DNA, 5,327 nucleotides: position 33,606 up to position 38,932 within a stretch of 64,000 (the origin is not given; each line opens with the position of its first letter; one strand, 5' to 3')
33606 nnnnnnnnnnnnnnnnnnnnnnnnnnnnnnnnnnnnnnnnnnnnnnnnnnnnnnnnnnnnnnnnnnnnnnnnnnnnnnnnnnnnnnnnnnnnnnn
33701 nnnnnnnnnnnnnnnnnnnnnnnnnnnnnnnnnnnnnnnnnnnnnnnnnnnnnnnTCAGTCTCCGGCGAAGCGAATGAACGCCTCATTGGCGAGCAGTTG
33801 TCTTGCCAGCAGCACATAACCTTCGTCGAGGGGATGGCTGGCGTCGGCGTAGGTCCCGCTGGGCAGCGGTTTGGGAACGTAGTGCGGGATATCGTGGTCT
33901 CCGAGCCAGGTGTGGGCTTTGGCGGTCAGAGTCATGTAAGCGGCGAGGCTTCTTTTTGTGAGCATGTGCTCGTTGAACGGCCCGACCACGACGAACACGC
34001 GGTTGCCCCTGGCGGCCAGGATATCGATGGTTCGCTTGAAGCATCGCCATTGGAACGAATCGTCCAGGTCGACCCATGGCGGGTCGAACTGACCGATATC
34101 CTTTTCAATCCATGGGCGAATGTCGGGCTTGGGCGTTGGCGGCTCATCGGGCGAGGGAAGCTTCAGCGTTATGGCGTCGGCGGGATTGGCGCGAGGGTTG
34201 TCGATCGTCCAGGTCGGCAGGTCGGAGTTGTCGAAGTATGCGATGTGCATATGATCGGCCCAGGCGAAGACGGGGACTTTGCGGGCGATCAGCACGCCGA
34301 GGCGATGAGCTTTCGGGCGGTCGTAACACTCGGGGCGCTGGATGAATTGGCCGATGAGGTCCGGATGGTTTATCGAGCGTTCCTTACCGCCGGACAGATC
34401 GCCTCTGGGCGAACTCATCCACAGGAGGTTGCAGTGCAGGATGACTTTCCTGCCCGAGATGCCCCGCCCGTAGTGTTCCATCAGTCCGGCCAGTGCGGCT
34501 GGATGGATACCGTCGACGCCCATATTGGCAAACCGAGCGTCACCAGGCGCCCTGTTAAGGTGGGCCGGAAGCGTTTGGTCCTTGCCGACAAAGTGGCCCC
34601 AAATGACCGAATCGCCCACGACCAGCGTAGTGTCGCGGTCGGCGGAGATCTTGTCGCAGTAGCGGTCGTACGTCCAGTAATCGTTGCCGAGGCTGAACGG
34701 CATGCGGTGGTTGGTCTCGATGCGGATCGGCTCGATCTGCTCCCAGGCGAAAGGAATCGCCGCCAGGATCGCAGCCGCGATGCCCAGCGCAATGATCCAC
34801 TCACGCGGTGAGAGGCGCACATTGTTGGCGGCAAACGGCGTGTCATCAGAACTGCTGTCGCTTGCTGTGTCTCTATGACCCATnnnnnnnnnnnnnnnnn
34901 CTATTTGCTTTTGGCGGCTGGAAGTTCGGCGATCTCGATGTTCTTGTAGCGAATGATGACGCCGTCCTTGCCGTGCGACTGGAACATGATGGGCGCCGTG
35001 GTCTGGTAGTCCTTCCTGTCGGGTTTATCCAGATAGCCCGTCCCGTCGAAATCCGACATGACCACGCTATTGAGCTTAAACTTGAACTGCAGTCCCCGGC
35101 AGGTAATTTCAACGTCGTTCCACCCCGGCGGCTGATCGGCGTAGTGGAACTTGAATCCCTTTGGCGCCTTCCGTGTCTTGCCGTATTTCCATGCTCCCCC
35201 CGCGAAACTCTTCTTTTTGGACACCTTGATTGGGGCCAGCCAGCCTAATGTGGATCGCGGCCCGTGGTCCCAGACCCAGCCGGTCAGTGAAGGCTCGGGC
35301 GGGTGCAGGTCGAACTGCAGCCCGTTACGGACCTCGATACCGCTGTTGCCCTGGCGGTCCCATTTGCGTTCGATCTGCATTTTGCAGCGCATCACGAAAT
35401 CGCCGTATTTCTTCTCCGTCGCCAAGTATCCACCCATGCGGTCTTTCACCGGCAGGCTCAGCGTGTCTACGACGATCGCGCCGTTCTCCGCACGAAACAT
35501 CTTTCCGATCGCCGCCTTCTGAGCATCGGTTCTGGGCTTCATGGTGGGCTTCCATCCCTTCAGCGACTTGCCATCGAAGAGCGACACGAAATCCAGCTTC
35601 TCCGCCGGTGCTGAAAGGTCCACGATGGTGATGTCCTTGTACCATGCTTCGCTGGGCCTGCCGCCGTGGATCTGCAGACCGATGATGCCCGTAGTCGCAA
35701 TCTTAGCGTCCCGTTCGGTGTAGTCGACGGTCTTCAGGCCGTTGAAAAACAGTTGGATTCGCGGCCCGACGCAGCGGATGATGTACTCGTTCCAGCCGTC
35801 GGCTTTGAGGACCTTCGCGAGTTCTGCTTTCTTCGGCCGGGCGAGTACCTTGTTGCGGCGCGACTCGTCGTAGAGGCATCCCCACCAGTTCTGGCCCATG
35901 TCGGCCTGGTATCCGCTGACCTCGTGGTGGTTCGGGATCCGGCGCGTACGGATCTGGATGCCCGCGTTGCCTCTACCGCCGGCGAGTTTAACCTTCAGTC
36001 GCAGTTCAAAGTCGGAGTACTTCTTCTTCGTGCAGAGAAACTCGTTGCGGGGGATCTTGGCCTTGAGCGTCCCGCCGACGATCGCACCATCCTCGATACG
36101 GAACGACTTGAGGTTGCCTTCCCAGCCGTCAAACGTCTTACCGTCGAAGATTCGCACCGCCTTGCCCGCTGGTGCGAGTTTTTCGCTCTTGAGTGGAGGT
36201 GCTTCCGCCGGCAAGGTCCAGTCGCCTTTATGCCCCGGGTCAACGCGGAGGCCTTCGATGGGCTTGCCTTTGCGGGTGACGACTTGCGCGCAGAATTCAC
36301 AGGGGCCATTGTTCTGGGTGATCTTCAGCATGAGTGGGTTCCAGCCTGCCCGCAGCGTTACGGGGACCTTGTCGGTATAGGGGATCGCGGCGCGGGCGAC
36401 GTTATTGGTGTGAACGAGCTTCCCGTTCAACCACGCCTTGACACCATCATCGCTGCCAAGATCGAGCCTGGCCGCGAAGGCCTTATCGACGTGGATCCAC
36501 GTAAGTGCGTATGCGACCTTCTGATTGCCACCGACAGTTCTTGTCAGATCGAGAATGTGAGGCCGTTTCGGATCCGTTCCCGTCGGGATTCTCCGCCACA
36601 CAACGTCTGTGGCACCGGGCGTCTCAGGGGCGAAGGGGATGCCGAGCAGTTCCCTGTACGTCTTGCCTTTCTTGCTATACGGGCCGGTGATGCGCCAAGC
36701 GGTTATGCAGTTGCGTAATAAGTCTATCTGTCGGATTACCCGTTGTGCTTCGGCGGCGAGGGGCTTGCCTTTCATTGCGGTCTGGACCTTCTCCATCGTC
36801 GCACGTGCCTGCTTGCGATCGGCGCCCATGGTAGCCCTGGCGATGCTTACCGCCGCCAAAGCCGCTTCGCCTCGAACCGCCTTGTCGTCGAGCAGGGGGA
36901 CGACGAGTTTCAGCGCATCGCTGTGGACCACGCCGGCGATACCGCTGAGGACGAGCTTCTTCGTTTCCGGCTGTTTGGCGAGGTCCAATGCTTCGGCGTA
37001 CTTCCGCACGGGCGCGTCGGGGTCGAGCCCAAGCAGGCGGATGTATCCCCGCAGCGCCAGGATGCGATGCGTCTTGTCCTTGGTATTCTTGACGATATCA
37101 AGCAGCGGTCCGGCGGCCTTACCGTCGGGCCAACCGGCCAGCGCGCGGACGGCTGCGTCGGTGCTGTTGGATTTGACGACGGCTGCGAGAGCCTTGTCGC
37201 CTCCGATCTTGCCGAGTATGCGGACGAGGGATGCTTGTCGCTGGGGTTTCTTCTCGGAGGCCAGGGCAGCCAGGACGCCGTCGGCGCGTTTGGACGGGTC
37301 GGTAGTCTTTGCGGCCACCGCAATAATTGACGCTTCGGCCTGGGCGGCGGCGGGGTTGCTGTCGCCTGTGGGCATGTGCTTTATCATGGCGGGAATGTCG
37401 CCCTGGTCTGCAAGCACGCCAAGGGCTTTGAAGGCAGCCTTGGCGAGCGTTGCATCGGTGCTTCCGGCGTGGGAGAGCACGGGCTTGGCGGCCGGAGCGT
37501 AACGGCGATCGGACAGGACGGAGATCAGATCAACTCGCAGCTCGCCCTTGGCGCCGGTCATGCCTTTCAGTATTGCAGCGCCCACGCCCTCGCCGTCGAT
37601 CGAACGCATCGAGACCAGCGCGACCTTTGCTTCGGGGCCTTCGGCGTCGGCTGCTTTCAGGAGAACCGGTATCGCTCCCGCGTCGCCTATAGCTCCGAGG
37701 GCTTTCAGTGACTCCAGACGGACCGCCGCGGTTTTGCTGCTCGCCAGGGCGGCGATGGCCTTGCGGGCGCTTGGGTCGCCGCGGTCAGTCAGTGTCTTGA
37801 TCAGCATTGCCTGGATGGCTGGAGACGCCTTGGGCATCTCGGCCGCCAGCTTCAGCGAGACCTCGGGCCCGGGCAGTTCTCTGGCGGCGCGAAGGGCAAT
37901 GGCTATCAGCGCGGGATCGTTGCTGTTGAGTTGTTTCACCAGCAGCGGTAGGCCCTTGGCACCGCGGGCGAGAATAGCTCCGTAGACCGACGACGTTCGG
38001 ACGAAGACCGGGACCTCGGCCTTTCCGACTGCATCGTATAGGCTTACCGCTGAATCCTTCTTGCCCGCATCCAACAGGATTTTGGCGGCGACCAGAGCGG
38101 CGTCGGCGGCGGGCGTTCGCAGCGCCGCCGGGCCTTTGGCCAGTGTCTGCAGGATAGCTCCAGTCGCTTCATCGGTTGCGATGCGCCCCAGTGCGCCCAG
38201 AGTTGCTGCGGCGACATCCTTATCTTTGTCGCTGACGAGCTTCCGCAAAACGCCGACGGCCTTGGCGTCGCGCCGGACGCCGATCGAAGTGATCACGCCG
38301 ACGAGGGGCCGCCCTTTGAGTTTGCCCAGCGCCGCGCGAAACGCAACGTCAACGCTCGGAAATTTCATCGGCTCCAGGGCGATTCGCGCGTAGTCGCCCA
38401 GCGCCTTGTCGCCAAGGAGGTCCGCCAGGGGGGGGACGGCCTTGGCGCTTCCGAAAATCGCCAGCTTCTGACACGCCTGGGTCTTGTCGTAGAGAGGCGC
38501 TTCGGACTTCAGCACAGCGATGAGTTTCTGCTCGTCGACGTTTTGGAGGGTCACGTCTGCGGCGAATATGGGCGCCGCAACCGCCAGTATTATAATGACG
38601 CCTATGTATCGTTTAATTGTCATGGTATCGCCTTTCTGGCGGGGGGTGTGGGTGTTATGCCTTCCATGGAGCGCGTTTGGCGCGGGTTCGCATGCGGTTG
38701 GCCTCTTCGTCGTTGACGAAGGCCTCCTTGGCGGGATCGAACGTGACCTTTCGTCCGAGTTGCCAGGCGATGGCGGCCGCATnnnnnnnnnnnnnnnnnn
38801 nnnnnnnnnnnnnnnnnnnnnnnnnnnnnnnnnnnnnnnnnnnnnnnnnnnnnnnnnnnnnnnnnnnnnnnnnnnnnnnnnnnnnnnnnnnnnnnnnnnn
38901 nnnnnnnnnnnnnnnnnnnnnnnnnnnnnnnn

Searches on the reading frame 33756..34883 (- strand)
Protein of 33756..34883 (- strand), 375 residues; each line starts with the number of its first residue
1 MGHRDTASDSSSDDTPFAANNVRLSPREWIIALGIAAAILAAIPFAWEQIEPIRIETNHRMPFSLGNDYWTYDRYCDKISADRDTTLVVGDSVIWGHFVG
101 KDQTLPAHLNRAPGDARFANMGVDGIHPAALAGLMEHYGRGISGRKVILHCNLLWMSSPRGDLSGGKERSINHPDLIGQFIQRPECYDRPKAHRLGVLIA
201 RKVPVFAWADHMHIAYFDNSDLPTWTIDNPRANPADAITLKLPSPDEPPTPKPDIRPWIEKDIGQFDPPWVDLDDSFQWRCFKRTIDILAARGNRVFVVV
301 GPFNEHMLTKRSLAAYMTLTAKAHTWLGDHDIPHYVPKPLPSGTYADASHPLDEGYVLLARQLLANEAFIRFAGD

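Call 5: search_protein_families(library=pfam, proteins=[window:33756-34883:-], max_evalue=0.01)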
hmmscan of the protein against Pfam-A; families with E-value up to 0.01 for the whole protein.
window:33756-34883:- (375 aa): 0 families

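Call 9: search_protein_families(library=ncbifam, proteins=[window:33756-34883:-], max_evalue=0.001)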
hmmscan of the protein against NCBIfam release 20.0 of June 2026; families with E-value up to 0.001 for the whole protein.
window:33756-34883:- (375 aa): 0 families

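Call 26: search_protein_families(library=pfam, proteins=[window:33756-34883:-], max_evalue=1)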
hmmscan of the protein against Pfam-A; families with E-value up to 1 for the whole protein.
window:33756-34883:- (375 aa): 0 families

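Call 28: find_homologous_proteins(query=window:33756-34883:-, max_evalue=0.00001)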
Query window:33756-34883:- (375 aa): 2063 proteins with E <= 0.00001 among 7743 candidates; the best 120 are listed.
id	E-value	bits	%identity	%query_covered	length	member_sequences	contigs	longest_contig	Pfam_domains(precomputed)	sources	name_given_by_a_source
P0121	5.6e-263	890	100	100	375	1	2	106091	-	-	-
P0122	4.4e-215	732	80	100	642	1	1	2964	PF26549.1,PF23381.2,PF14583.13,PF26550.2,PF07676.19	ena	-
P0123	3.5e-213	726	80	100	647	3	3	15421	PF26549.1,PF00930.28,PF26550.2,PF07676.19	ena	-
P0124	5.0e-212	722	81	100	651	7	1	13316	PF26549.1,PF00930.28,PF26550.2,PF07676.19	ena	-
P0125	2.1e-209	714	79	100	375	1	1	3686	-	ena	-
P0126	7.2e-208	709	80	100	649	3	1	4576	PF26549.1,PF00930.28,PF26550.2,PF07676.19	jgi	-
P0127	1.2e-207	708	78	100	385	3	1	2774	-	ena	-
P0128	1.6e-203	694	77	100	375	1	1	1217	-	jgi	jgi:hypothetical protein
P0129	8.7e-203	692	78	100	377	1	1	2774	-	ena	-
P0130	4.4e-201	686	76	100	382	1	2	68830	-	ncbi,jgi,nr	ncbi:MAG: hypothetical protein QGH60_13745 [Phycisphaerae bacterium]|jgi:hypothetical protein|nr:hyp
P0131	2.9e-193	660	75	99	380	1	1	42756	-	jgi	jgi:hypothetical protein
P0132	4.0e-185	634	72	99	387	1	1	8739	-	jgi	-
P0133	1.7e-179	615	70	99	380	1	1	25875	-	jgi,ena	-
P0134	1.2e-167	576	66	97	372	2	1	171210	-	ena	-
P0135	9.2e-163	560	65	97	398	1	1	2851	-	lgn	-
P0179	3.2e-134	466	53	99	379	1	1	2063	-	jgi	-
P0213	1.6e-130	454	55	98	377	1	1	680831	-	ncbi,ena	-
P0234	2.1e-129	450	52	96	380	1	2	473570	-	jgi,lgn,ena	-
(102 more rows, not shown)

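Call 48: predict_structure(alignment_id=A2)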
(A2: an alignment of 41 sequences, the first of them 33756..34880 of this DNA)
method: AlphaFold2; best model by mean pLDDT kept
length: 374 residues; sequences in the alignment: 41
mean_pLDDT: 85.5   pTM: 0.85
mean pLDDT of the five models: 85.5, 84.6, 81.4, 80.9, 75.0
residues with pLDDT >= 90: 211; 70-90: 110; 50-70: 28; < 50: 25
segments of 3 or more residues with pLDDT < 50: 1-18, 182-186
pLDDT, mean of each block of 10 residues (from residue 1): 37 47 85 89 85 87 87 93 94 93 96 89 93 94 97 92 69 76 51 71 79 75 82 69 81 92 94 96 98 97 96 97 98 97 95 97 95 83
secondary structure, 60 per line:
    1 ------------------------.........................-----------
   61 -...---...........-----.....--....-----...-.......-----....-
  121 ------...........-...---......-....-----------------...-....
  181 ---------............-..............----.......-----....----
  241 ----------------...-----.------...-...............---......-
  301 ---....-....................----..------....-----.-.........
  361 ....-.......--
elements in order: H25-49 H68-78 E84-88 H91-94 H104-110 E116-119 H127-137 E145-150 H152-155 H177-180 H190-201 H203-216 H221-227 H233-236 H276-290 E294-299 H309-328 H352-364 H366-372

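Call 51: fold_search(model_id=the predicted structure, library=pdb)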
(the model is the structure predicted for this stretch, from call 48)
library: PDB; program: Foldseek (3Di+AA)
matches with E <= 10: 679; with E <= 0.001: 9
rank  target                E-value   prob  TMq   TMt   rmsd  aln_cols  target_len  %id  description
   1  6pfx_B                3.5e-07  1.00  0.48  0.47  13.3       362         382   13  D-alanyl transferase DltD from Enterococcus faecium (released 2019-07-03)
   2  6pfx_A                1.7e-06  1.00  0.48  0.47  13.1       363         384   13  D-alanyl transferase DltD from Enterococcus faecium (released 2019-07-03)
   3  6o93                  4.8e-06  1.00  0.41  0.40  13.0       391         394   12  D-alanyl transferase DltD from Enterococcus faecalis (released 2019-03-27)
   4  8a2n_A                1.5e-05  1.00  0.38  0.46  11.3       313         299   15  Structure of crocagin biosynthetic protein CgnD (released 2023-02-22)
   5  8a2n_B                8.9e-05  1.00  0.37  0.45   9.7       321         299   16  Structure of crocagin biosynthetic protein CgnD (released 2023-02-22)
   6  7dxm_B                1.8e-04  1.00  0.46  0.44  14.2       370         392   11  Crystal structure of DltD (released 2021-07-21)
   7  3bma_F                3.1e-04  1.00  0.41  0.40  15.6       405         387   10  Crystal structure of D-alanyl-lipoteichoic acid synthetase from Streptococcus pneumoniae R6 (released 2007-12-25)
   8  7dxm_A                7.5e-04  1.00  0.50  0.48  14.3       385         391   11  Crystal structure of DltD (released 2021-07-21)
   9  3bma_B                9.4e-04  1.00  0.46  0.44  12.1       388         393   10  Crystal structure of D-alanyl-lipoteichoic acid synthetase from Streptococcus pneumoniae R6 (released 2007-12-25)
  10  7dxm_C                1.1e-03  1.00  0.47  0.45  14.5       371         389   12  Crystal structure of DltD (released 2021-07-21)
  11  9hi5_A                1.2e-03  1.00  0.38  0.67   8.8       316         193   10  Structure of scaffold FI6-focused design_02 (released 2025-12-03)
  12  9hi4_C                2.6e-03  1.00  0.38  0.64   7.4       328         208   10  Structure of FI6-focused design_03 scaffold in complex with FI6-Fab (released 2025-12-03)
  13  3p94_C                2.7e-03  1.00  0.37  0.64   7.9       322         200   10  Crystal structure of a GDSL-like Lipase (BDI_0976) from Parabacteroides distasonis ATCC 8503 at 1.93 A resolution (released 2010-11-03)
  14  3bma_C                3.2e-03  1.00  0.46  0.44  11.5       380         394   10  Crystal structure of D-alanyl-lipoteichoic acid synthetase from Streptococcus pneumoniae R6 (released 2007-12-25)
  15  3p94_D                3.4e-03  1.00  0.36  0.62   7.9       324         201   10  Crystal structure of a GDSL-like Lipase (BDI_0976) from Parabacteroides distasonis ATCC 8503 at 1.93 A resolution (released 2010-11-03)
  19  3bma_E                6.0e-03  0.99  0.44  0.42  13.9       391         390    9  Crystal structure of D-alanyl-lipoteichoic acid synthetase from Streptococcus pneumoniae R6 (released 2007-12-25)
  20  3bma_A                6.3e-03  0.99  0.44  0.42  11.9       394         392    9  Crystal structure of D-alanyl-lipoteichoic acid synthetase from Streptococcus pneumoniae R6 (released 2007-12-25)
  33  3bma_D                7.5e-02  0.87  0.43  0.42  11.5       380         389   10  Crystal structure of D-alanyl-lipoteichoic acid synthetase from Streptococcus pneumoniae R6 (released 2007-12-25)
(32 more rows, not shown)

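Call 71: find_encoding_contigs(protein=P0123, flank=8000, max_places=2)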
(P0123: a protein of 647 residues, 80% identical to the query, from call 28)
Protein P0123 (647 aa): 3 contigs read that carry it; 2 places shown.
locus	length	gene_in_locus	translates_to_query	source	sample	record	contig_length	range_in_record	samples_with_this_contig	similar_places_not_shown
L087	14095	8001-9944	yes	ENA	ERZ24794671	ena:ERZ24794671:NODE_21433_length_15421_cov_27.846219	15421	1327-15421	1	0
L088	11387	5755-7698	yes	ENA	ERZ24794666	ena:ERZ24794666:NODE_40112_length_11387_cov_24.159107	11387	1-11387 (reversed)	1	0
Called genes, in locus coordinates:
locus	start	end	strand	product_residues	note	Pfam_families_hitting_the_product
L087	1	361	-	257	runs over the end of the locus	PF00561:Abhydrolase_1, PF12146:Hydrolase_4, PF12697:Abhydrolase_6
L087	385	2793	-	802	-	PF03664:Glyco_hydro_62, PF01120:Alpha_L_fucos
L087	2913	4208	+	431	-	PF01408:GFO_IDH_MocA, PF19051:GFO_IDH_MocA_C2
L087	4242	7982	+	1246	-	PF13646:HEAT_2, PF06439:3keto-disac_hyd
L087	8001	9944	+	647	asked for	PF00930:DPPIV_N (faint), PF07676:PD40, PF26549:Tricorn_N, PF26550:Tricorn_2nd (weak), PF26549:Tricorn_N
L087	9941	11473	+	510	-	-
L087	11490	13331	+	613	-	-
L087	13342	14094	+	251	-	?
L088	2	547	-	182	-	?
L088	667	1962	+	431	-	PF01408:GFO_IDH_MocA, PF19051:GFO_IDH_MocA_C2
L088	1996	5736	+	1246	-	PF13646:HEAT_2, PF06439:3keto-disac_hyd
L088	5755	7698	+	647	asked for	PF00930:DPPIV_N (faint), PF07676:PD40, PF26549:Tricorn_N, PF26550:Tricorn_2nd (weak), PF26549:Tricorn_N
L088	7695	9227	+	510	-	-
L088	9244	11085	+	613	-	-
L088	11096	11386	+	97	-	?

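Call 85: find_encoding_contigs(protein=P0213, flank=9000, max_places=1)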
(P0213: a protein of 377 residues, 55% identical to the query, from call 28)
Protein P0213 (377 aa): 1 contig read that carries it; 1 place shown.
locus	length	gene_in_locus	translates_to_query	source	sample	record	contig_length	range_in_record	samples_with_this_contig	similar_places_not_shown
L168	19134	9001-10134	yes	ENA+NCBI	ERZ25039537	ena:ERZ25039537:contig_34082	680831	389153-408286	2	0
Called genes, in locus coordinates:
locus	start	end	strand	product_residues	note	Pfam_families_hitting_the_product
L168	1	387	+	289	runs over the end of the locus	PF00930:DPPIV_N (faint), PF26549:Tricorn_N, PF07676:PD40 (weak), PF26550:Tricorn_2nd (weak), PF26549:Tricorn_N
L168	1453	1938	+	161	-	-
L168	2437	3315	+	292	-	PF02018:CBM_4_9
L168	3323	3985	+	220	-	-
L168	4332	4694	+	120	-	-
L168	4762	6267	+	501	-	PF01839:FG-GAP (faint), PF13517:FG-GAP_3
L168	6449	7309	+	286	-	PF03781:FGE-sulfatase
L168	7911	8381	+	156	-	-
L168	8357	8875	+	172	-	PF03062:MBOAT, PF13813:MBOAT_2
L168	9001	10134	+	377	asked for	-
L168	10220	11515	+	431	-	PF03825:Nuc_H_symport, PF07690:MFS_1, PF12832:MFS_1_like, PF07690:MFS_1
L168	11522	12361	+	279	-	PF02585:PIG-L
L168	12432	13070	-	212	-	PF01261:AP_endonuc_2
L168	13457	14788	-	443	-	-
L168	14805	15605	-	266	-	PF06439:3keto-disac_hyd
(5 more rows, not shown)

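Call 86: find_encoding_contigs(protein=P0234, flank=9000, max_places=1)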
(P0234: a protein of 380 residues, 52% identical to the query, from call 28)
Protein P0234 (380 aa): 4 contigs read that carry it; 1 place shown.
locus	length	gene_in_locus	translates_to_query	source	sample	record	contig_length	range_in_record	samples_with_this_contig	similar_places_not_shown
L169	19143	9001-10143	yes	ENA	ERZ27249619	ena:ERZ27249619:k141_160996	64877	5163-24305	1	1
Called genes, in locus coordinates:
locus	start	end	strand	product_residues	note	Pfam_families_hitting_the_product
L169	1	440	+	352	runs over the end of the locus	PF00930:DPPIV_N (faint), PF07676:PD40 (faint), PF26549:Tricorn_N, PF26550:Tricorn_2nd, PF25174:Beta-prop_THOC3 (faint), PF26550:Tricorn_2nd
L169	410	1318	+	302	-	PF03781:FGE-sulfatase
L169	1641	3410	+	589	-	-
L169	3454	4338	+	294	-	PF03781:FGE-sulfatase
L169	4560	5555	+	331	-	PF26550:Tricorn_2nd (faint), PF26549:Tricorn_N (faint), PF07676:PD40 (faint)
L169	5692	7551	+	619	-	PF03781:FGE-sulfatase, PF00850:Hist_deacetyl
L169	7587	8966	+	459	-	PF03062:MBOAT, PF13813:MBOAT_2 (weak)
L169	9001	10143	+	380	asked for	-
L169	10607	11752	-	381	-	PF07690:MFS_1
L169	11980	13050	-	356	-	PF01522:Polysacc_deac_1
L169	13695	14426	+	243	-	PF00215:OMPdecase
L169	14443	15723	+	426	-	-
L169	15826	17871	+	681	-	PF13229:Beta_helix (weak)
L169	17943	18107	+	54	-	-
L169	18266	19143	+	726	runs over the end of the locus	PF12708:Pect-lyase_RHGA_epim (faint), PF05048:NosD, PF13229:Beta_helix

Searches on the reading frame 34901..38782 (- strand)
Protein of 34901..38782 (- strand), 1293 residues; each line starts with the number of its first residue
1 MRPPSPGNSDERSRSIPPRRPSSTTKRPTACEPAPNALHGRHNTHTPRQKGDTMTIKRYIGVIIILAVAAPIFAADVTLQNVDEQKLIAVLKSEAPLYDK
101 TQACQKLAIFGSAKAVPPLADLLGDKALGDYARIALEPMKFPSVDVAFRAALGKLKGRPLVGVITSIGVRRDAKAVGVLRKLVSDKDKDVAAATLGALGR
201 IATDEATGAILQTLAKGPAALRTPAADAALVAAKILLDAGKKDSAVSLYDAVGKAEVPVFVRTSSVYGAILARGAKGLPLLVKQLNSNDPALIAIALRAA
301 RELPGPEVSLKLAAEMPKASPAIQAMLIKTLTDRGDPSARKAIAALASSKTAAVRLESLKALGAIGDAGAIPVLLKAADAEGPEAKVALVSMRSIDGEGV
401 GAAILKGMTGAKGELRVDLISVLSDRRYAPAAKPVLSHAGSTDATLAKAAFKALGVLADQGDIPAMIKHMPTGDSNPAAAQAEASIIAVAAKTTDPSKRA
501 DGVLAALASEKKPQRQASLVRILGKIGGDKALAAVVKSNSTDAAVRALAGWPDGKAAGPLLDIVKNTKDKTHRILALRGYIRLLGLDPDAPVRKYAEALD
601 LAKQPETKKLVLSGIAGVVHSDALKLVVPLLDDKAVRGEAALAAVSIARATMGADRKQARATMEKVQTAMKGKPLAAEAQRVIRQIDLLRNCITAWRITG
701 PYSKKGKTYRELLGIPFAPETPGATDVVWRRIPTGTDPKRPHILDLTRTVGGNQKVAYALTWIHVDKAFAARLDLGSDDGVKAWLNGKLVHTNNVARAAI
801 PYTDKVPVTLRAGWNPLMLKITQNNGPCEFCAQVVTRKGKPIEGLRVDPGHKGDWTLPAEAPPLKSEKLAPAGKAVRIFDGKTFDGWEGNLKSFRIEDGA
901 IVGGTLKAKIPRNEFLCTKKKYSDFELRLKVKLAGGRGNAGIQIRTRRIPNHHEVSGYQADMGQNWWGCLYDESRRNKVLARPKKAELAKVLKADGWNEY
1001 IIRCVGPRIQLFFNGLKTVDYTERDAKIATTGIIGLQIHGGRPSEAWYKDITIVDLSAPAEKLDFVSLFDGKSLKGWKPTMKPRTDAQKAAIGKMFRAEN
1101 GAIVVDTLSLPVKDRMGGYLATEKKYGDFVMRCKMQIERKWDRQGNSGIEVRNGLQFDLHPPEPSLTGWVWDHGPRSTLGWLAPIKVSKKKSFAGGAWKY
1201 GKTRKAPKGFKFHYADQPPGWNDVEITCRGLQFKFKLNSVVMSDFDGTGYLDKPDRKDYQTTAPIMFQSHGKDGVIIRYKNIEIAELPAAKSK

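Call 7: search_protein_families(library=pfam, proteins=[window:34901-38782:-], max_evalue=0.001)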
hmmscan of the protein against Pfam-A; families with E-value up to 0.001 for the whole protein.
window:34901-38782:- (1293 aa): 4 families
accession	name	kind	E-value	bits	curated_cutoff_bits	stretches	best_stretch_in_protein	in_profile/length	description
PF06439.18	3keto-disac_hyd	-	8.5e-64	215.5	26.8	2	875-1053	2-186/187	3-keto-disaccharide hydrolase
PF13646.12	HEAT_2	-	1.9e-23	83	27.7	2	313-384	5-78/88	HEAT repeats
PF00514.29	Arm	-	8.3e-06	26.1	20.6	0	172-202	10-40/41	Armadillo/beta-catenin-like repeat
PF02985.28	HEAT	-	0.00013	22.4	23.5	0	178-202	4-28/31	HEAT repeat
